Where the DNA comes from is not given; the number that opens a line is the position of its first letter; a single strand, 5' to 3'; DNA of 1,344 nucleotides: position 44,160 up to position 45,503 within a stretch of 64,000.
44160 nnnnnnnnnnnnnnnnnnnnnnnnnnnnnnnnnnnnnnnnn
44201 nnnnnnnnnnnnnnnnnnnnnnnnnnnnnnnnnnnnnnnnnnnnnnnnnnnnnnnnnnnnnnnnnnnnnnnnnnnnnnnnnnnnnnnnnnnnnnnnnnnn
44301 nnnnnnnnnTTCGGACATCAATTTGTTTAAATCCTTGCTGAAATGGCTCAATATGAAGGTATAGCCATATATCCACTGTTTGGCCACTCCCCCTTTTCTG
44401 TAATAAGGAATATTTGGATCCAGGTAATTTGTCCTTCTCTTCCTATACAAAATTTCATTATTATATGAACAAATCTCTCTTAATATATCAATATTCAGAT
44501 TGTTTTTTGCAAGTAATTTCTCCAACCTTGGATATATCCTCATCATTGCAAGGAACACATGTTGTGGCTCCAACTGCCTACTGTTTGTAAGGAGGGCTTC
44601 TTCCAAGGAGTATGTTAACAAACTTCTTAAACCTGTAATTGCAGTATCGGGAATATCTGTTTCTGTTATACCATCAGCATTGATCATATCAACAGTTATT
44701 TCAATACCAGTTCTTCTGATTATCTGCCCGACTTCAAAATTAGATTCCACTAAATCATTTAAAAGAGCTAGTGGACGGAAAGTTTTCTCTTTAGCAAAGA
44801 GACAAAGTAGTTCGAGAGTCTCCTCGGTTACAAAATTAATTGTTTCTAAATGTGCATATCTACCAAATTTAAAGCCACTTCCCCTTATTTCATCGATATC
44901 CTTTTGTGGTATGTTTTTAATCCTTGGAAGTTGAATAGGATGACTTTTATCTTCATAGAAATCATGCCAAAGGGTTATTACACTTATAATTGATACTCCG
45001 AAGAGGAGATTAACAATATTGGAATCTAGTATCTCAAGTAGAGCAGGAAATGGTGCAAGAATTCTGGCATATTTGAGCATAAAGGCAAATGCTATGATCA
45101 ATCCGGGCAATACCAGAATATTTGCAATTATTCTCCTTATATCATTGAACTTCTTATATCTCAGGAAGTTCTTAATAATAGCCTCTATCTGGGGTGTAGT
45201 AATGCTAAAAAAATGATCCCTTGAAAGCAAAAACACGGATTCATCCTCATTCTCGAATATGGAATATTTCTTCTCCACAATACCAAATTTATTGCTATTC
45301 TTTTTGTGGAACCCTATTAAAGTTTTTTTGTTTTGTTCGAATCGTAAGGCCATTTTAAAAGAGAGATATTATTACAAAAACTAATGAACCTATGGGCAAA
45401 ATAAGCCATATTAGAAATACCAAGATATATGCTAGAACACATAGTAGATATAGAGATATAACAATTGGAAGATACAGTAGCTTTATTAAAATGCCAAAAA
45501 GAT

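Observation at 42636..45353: Clp/Hsp100 double-ring AAA+ ATPase with a two-helix N-terminal membrane anchor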

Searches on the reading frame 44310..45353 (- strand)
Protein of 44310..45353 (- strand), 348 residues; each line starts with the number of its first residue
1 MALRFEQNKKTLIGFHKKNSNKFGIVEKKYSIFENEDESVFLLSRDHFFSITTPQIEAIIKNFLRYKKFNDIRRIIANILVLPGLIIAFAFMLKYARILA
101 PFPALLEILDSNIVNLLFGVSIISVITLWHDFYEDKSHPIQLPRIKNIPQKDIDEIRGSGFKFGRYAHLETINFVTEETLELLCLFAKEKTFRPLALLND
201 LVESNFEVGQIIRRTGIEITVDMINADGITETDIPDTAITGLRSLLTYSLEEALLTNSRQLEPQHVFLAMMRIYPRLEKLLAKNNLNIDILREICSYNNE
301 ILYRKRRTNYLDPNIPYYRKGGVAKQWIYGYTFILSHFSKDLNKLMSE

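Call 5: search_protein_families(library=pfam, proteins=[window:44310-45353:-], max_evalue=10)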
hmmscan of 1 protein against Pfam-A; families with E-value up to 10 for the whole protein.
seq(348 aa): 1 family
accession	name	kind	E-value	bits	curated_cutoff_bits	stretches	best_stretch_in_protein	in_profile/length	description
PF17329.7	DUF5367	-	0.15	12.7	25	1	47-99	12-65/98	Family of unknown function (DUF5367)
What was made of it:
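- Checked: (b) Pfam does not detect Clp_N in this sequence, even at E <= 10 (call 5).
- Tried and rejected: Pfam on residues 1-348 at E <= 10 found no Clp_N and no family for the beta-domain (call 5).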

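Call 8: find_homologous_proteins(query=window:44319-45353:-, max_evalue=0.001)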
Query seq(345 aa) (345 aa): 13 proteins with E <= 0.001 among 3237 candidates.
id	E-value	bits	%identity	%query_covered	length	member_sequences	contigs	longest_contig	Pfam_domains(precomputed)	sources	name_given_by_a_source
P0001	3.1e-142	492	64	96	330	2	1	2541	-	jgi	-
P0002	3.1e-137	475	59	100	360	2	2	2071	-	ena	-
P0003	5.6e-108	379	48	100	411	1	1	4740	-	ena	-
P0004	6.7e-104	366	54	88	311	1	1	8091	-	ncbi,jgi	jgi:hypothetical protein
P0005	1.1e-101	358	44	100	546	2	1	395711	PF00004.36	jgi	jgi:hypothetical protein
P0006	6.6e-97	343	54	81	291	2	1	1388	-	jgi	jgi:hypothetical protein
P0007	2.5e-94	334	55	77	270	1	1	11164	-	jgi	-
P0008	1.4e-90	322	42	100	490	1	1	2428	PF00004.36,PF13401.13,PF13191.13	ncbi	-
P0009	9.4e-83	296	52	74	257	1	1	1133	-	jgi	-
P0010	6.0e-74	267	43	79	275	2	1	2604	-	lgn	-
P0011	1.1e-67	247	43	80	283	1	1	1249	-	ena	-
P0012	1.5e-63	233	61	49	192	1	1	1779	-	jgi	jgi:hypothetical protein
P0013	7.4e-7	47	77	10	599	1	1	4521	PF13173.13,PF00004.36,PF13401.13,PF23569.2,PF03193.23,PF17871.8,PF05673.20,PF07728.21,PF13191.13,PF00158.33,PF07724.21,PF12775.14,PF10431.16,PF20720.4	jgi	-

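Call 23: search_protein_families(library=pfam, alignment_id=A3, max_evalue=1)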
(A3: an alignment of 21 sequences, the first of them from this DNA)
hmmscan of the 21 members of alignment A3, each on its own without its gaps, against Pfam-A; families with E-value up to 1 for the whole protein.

A. member 1, seq(335 aa): 1 family
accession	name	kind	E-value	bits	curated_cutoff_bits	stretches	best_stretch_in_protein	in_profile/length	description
PF17329.7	DUF5367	-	0.15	12.7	25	1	47-99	12-65/98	Family of unknown function (DUF5367)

B. families by the number of members that match (of 21 scanned): 9 families
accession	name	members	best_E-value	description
PF02861.25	Clp_N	6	0.0002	Clp amino terminal domain, pathogenicity island component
PF17329.7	DUF5367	5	0.013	Family of unknown function (DUF5367)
PF14159.11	CAAD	2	0.012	CAAD domains of cyanobacterial aminoacyl-tRNA synthetase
PF11118.13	DUF2627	1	0.053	Protein of unknown function (DUF2627)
PF21861.2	RepB_C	1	0.079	Replication protein RepB, C-terminal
PF09090.17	MIF4G_like_2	1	0.08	MIF4G like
PF13282.11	DUF4070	1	0.12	Domain of unknown function (DUF4070)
PF07664.17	FeoB_C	1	0.27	Ferrous iron transport protein B C terminus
PF06017.19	Myosin_TH1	1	0.29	Unconventional myosin tail, actin- and lipid-binding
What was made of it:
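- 44433..44861 (-): Residues 165-307: divergent Clp_N (double Clp-repeat) domain. Pfam Clp_N hits 6 of 21 orthologs (call 23).
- On Clp/Hsp100 class I (double AAA+ ring): At sequence level there is no hit in this protein (call 5) and hits in 6 of 21 orthologs (call 23).
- Checked: It is detected in only 6 of 21 orthologs, best E 2e-4 (call 23).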

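Call 24: search_solved_structures(query=A3, max_evalue=1, show_alignments=2)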
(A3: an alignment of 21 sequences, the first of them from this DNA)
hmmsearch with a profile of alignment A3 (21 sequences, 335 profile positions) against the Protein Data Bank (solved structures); distinct sequences matched with E-value up to 1: 1.
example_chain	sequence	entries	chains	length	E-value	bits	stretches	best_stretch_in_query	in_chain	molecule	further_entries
9i6f_J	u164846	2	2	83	0.81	12.2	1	297-335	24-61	Cytochrome c oxidase subunit 7A2, mitochondrial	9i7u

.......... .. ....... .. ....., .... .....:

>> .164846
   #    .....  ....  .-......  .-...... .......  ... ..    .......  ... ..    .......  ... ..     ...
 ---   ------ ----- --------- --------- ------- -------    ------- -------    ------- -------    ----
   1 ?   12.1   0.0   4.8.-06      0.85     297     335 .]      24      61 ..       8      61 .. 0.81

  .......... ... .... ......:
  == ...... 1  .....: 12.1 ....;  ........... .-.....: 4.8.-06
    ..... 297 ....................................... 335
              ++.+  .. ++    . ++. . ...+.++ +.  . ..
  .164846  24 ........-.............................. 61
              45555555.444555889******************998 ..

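Call 30: predict_structure(alignment_id=A3)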
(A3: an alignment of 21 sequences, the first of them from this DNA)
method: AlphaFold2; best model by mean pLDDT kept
length: 335 residues; sequences in the alignment: 21
mean_pLDDT: 82.2   pTM: 0.75
mean pLDDT of the five models: 82.2, 81.5, 80.8, 79.8, 77.1
residues with pLDDT >= 90: 124; 70-90: 160; 50-70: 23; < 50: 28
segments of 3 or more residues with pLDDT < 50: 1-4, 314-335
pLDDT, mean of each block of 10 residues (from residue 1): 57 89 81 87 92 84 72 81 85 87 87 87 82 58 88 86 86 89 88 95 94 90 92 92 94 93 96 93 91 91 71 46 35 29
secondary structure, 60 per line:
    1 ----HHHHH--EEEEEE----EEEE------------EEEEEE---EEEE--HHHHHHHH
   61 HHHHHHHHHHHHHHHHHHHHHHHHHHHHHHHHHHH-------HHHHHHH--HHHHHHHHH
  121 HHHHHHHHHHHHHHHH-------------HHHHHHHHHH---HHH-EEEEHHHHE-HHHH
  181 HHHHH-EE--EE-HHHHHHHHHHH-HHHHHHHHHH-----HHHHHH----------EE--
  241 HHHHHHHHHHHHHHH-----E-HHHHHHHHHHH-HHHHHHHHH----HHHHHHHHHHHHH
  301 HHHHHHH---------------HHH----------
elements in order: H5-9 E12-17 E22-25 E38-43 E47-50 H53-95 H103-109 H112-136 H150-159 E167-170 H171-174 H177-185 H194-204 H206-215 H221-226 H241-255 H263-273 H275-283 H288-307
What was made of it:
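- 45198..45353 (-): Residues 1-52: conserved N-terminal beta-domain (four strands), predicted cytoplasmic, with no known family. AF2 strands at 12-17, 22-25, 38-43 and 47-50 with pLDDT 81-92 (call 30).
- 45069..45137 (-): Residues 73-95: hydrophobic helix 1 (TM1), with P83 >= 90% conserved and G84 invariant. It is part of AF2 helix 53-95 (call 30).
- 44964..45020 (-): Residues 112-130: hydrophobic helix 2 (TM2), ending in the conserved LWHDFY interface motif. AF2 helix 112-136 (call 30).
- Checked: AlphaFold2 places them as helices 53-95 and 112-136, outside the helical domain 167-307 (call 30).
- The helices lie N-terminal to it (call 30).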

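Call 33: fold_search(model_id=the predicted structure, library=pdb)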
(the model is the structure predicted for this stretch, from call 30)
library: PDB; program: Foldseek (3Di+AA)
matches with E <= 10: 106; with E <= 0.001: 0
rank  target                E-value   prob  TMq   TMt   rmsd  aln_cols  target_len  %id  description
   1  3fes_C                4.8e-01  0.80  0.25  0.49   5.6       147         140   14  Crystal Structure of the ATP-dependent Clp Protease ClpC from Clostridium difficile (released 2008-12-16)
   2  4iod_C                6.2e-01  0.84  0.26  0.53   5.6       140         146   10  Preliminary structural investigations of a malarial protein secretion system. (released 2014-04-23)
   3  4irf_A                7.7e-01  0.80  0.27  0.56   5.6       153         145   10  Preliminary structural investigations of a malarial protein secretion system (released 2014-04-16)
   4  5gkm_B                8.1e-01  0.30  0.21  0.41   7.8       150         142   15  Crystal structure of the N-terminal Domain of Caseinolytic protease associated chaperone ClpD from Arabidopsis thalian (released 2017-03-22)
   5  5gkm_A                9.4e-01  0.47  0.25  0.45   6.0       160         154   15  Crystal structure of the N-terminal Domain of Caseinolytic protease associated chaperone ClpD from Arabidopsis thalian (released 2017-03-22)
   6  8ad9_B                1.2e+00  0.57  0.26  0.51   6.1       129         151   16  Crystal structure of ClpC2 C-terminal domain (released 2023-03-29)
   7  4ea1                  1.2e+00  0.06  0.12  0.13  15.1       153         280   11  Co-crystal structure of dehydrosqualene synthase (Crtm) from S. aureus with SQ-109 (released 2012-04-25)
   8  3qf4_B                1.3e+00  0.04  0.13  0.09  25.3       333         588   14  Crystal structure of a heterodimeric ABC transporter in its inward-facing conformation (released 2012-03-28)
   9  8dck_A                1.4e+00  0.06  0.17  0.09  27.5       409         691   12  Structure of hemolysin A secretion system HlyB/D complex, ATP-bound (released 2022-09-14)
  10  4irf_B                1.4e+00  0.60  0.26  0.53   5.7       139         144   10  Preliminary structural investigations of a malarial protein secretion system (released 2014-04-16)
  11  6mii_B                1.7e+00  0.08  0.13  0.09  12.4       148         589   11  Crystal structure of minichromosome maintenance protein MCM/DNA complex (released 2019-07-24)
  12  7sgr_A                2.0e+00  0.04  0.16  0.09  29.4       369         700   13  Structure of hemolysin A secretion system HlyB/D complex (released 2022-09-14)
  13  4q4h_B                2.1e+00  0.02  0.12  0.08  25.9       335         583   16  TM287/288 in its apo state (released 2014-07-16)
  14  4pw8_B                2.1e+00  0.02  0.09  0.10  25.0       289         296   12  Human tryptophan 2,3-dioxygenase (released 2014-08-06)
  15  6mii_E                2.2e+00  0.06  0.11  0.07  13.3       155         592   10  Crystal structure of minichromosome maintenance protein MCM/DNA complex (released 2019-07-24)
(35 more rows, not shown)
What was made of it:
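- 44433..44861 (-): Foldseek top hits are Clp N-domains (call 33).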
